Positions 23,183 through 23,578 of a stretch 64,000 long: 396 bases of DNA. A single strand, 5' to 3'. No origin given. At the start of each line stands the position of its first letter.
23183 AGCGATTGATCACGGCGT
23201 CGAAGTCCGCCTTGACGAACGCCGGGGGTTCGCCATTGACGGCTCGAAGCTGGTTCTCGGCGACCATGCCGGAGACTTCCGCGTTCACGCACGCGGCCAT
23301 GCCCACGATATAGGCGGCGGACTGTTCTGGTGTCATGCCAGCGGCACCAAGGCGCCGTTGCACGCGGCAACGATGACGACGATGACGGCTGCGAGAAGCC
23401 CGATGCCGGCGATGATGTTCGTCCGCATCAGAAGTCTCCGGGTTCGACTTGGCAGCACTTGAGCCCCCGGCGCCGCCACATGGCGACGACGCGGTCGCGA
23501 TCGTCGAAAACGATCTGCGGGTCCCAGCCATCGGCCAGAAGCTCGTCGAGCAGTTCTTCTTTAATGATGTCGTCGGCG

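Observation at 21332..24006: T4 Pnkp/Rnl1-type RNA repair pathway encoded as three separate genes (kinase - ligase - [two micro-ORFs] - HAD phosphatase)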

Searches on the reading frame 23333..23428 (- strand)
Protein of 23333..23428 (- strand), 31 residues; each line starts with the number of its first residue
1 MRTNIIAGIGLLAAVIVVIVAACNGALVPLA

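Call 52: search_protein_families(library=phrogs, proteins=[window:23333-23428:-], max_evalue=5)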
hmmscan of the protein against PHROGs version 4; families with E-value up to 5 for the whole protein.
window:23333-23428:- (31 aa): 1 family
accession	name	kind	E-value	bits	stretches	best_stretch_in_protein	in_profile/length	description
phrog_6664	-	unknown function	1.9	10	1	2-25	4-27/97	-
